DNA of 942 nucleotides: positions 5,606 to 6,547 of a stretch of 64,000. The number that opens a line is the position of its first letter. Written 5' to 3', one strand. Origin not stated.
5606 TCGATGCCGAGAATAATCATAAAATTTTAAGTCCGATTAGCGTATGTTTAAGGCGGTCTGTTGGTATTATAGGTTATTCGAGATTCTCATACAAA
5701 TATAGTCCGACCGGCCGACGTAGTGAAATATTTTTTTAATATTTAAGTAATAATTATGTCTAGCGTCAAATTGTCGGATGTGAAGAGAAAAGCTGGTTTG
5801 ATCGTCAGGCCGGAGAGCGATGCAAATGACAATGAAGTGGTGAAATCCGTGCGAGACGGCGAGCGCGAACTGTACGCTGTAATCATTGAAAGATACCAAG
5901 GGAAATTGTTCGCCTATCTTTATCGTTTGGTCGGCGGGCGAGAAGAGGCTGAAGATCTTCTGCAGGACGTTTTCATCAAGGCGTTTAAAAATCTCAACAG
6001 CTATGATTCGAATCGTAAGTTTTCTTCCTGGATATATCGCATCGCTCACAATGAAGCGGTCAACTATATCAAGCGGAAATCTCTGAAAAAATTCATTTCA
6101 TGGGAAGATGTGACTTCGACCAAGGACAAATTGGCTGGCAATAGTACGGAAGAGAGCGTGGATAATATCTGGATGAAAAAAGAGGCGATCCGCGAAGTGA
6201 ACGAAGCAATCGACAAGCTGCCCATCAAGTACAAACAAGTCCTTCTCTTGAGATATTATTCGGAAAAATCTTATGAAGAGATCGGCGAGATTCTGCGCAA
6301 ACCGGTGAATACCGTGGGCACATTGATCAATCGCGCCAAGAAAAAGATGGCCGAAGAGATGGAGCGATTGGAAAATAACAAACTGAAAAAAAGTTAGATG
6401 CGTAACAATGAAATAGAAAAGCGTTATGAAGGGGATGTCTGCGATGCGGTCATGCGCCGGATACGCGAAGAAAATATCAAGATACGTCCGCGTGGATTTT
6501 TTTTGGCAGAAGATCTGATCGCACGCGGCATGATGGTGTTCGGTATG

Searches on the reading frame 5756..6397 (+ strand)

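Call 45: search_protein_families(library=ncbifam, proteins=[window:5756-6397:+], max_evalue=0.01)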
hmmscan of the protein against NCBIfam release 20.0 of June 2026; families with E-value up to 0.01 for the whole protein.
window:5756-6397:+ (213 aa): 108 families (the best 25 are shown)
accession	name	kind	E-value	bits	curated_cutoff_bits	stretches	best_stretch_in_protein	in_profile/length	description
NF007223.0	PRK09641.1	equivalog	4.9e-41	140.6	209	1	25-203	5-185/187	RNA polymerase sigma factor SigW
TIGR02948.1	SigW_bacill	equivalog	4e-37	128.1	243.1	1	25-203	5-185/187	RNA polymerase sigma factor SigW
TIGR02937.1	sigma70-ECF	superfamily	2.7e-32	111.7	42.9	1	41-202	4-165/165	sigma-70 family RNA polymerase sigma factor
NF008888.0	PRK11922.1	equivalog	1.5e-30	106.6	204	1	20-204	12-198/231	RNA polymerase sigma factor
NF009166.1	PRK12513.1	equivalog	2e-30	105.9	206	1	21-204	5-188/193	RNA polymerase sigma factor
TIGR02939.1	RpoE_Sigma70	equivalog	6.5e-30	104.6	236.15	1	23-203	5-187/190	RNA polymerase sigma factor RpoE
NF006930.0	PRK09415.1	subfamily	2.4e-29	102.5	198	1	36-204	14-177/179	RNA polymerase factor sigma C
TIGR02985.1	Sig70_bacteroi1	subfamily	2.5e-29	102.6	126.4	1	42-201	5-161/162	RNA polymerase sigma-70 factor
TIGR02950.1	SigM_subfam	subfamily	3.9e-28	98.3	147.95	1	43-201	5-157/159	RNA polymerase sigma factor, SigM family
NF058625.1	sigma_PG0214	equivalog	4.1e-28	98.2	130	1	40-209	6-168/170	GFO_1088 family ECF-type sigma factor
NF009195.0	PRK12543.1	subfamily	4.9e-27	94.6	197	1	23-210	5-186/192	RNA polymerase sigma factor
TIGR02952.1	Sig70_famx2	equivalog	1e-26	93.8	206.45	1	29-202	2-170/170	ECF subfamily RNA polymerase sigma factor, BldN family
NF009171.0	PRK12518.1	equivalog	4.6e-26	91.8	208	1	20-200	9-182/191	RNA polymerase sigma factor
NF004113.0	PRK05602.1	equivalog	1.6e-25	89.9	208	1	16-209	23-208/211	RNA polymerase sigma factor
NF009174.0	PRK12522.1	equivalog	5.3e-25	88.4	217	1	42-205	7-170/175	RNA polymerase sigma factor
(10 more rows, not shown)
